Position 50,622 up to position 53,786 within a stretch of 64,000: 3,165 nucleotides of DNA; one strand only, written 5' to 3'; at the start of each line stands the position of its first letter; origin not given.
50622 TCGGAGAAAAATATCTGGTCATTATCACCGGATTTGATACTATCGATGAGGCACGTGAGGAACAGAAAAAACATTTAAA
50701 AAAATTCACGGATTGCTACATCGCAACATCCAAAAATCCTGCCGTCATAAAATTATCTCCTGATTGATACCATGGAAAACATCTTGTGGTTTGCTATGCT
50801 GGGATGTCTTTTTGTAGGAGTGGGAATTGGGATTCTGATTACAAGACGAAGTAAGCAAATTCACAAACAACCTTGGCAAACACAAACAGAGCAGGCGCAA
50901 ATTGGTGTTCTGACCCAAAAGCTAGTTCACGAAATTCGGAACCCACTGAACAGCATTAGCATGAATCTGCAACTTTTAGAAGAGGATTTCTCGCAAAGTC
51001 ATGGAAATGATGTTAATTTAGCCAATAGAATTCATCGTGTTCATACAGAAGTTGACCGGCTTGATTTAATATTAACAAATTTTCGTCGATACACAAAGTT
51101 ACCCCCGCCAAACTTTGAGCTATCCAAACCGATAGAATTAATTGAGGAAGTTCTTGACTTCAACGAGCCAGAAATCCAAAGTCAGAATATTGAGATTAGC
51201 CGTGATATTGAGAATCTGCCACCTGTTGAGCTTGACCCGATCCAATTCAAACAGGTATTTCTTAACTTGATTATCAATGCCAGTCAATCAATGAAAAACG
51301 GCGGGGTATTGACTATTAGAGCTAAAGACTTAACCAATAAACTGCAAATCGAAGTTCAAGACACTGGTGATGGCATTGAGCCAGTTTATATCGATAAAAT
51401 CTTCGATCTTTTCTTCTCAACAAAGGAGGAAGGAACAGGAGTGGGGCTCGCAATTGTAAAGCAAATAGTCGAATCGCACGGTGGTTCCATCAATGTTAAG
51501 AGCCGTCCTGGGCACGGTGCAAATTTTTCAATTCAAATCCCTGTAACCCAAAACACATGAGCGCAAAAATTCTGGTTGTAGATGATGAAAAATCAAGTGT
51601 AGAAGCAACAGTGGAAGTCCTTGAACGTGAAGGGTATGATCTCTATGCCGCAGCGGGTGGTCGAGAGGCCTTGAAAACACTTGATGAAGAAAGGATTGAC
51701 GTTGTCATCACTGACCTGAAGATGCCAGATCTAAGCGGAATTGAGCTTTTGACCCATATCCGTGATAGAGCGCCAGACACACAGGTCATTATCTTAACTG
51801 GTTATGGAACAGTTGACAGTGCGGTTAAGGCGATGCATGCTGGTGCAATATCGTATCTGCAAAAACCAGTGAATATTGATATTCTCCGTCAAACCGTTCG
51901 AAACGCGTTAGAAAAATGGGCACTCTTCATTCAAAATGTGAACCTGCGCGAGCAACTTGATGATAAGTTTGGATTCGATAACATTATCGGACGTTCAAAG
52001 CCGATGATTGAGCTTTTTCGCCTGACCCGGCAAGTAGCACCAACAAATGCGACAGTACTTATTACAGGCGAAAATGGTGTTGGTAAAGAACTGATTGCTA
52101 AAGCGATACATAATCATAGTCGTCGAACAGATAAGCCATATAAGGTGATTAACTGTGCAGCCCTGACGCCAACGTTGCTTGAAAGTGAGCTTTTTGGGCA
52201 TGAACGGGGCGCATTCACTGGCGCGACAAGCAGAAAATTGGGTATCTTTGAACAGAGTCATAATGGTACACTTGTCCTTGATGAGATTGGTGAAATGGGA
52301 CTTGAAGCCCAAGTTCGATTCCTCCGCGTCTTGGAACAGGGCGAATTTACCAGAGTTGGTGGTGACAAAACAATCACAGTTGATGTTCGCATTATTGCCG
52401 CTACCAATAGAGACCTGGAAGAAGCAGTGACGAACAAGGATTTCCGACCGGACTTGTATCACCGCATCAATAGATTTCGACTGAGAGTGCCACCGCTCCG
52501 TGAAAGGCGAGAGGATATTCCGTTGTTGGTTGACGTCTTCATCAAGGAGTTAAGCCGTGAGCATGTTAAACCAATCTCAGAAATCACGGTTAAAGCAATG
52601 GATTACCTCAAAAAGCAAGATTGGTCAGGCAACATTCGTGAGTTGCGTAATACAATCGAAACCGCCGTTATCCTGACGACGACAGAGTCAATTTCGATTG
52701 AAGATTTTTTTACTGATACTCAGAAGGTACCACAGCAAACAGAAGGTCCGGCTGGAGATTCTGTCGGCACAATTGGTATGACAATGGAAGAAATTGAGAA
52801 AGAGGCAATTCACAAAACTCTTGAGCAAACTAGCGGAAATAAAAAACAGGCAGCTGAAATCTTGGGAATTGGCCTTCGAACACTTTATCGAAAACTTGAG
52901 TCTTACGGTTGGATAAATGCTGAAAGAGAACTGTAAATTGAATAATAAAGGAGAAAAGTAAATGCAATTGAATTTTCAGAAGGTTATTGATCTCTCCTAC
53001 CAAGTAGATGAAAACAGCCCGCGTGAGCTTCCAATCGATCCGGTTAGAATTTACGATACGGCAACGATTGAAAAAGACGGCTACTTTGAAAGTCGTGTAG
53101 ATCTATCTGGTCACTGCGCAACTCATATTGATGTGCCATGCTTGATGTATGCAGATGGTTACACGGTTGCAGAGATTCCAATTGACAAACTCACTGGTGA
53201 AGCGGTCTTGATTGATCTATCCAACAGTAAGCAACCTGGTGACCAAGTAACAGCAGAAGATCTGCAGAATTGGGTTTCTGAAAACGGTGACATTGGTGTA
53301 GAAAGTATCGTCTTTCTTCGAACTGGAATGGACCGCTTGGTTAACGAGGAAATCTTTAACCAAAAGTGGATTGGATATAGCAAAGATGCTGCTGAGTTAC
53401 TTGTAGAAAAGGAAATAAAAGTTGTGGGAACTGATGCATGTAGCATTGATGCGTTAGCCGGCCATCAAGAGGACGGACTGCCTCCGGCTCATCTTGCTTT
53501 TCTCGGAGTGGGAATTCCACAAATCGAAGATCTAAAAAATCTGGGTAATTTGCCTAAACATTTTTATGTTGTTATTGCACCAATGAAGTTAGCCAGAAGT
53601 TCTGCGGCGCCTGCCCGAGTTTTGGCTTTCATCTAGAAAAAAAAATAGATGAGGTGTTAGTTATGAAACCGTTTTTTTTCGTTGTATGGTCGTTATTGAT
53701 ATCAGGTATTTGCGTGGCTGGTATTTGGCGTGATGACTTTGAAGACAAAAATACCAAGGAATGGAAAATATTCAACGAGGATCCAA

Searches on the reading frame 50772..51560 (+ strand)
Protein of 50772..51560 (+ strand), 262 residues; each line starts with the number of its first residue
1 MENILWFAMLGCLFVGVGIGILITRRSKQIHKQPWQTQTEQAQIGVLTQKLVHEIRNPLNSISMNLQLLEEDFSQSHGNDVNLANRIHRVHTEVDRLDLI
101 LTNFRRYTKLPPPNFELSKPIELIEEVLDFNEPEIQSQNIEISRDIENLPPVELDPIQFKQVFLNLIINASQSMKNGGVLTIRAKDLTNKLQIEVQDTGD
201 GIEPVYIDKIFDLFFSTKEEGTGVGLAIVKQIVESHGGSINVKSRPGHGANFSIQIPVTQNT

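Call 43: search_protein_families(library=pfam, proteins=[window:50772-51560:+], max_evalue=0.00001)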
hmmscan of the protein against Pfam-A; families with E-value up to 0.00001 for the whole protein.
window:50772-51560:+ (262 aa): 2 families
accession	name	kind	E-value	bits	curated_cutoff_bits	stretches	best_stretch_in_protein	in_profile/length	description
PF02518.31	HATPase_c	-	7.9e-26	91.1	26.4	1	155-259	2-110/111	Histidine kinase-, DNA gyrase B-, and HSP90-like ATPase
PF00512.31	HisKA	-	6.5e-11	42.6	26.9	1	47-110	5-63/66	His Kinase A (phospho-acceptor) domain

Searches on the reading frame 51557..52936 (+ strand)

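Call 43: search_protein_families(library=pfam, proteins=[window:51557-52936:+], max_evalue=0.00001)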
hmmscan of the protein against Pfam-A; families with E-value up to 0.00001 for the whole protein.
window:51557-52936:+ (459 aa): 7 families
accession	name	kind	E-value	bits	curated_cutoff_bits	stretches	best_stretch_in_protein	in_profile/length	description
PF00158.32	Sigma54_activat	-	1.4e-67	227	20.2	1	143-309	1-167/168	Sigma-54 interaction domain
PF00072.30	Response_reg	-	2.1e-30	105.6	30.2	1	5-114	1-110/111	Response regulator receiver domain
PF25601.1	AAA_lid_14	-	1.7e-24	85.9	27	1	315-395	1-81/87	AAA+ ATPase lid domain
PF14532.12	Sigma54_activ_2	-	2.7e-21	76.7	25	1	144-314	1-138/138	Sigma-54 interaction domain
PF02954.25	HTH_8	-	2.8e-16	59.4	22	1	409-450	1-42/42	Bacterial regulatory protein, Fis family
PF07724.20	AAA_2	-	2.9e-06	27.9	27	1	165-295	4-135/166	AAA domain (Cdc48 subfamily)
PF07728.20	AAA_5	-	4.4e-06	27.2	22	1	167-293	2-128/139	AAA domain (dynein-related subfamily)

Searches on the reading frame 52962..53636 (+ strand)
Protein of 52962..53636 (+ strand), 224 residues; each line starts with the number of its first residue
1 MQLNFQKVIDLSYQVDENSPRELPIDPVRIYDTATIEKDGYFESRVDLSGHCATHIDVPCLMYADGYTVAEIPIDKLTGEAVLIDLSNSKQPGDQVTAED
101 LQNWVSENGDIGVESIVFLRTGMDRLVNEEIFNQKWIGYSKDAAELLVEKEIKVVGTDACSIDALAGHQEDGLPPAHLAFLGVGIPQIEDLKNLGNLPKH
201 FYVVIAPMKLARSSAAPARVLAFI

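Call 43: search_protein_families(library=pfam, proteins=[window:52962-53636:+], max_evalue=0.00001)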
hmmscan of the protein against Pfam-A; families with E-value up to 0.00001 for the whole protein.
window:52962-53636:+ (224 aa): 1 family
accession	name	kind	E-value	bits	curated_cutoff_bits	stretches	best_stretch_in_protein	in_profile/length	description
PF04199.19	Cyclase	-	9.2e-31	107.4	23.1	1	9-164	1-142/142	Putative cyclase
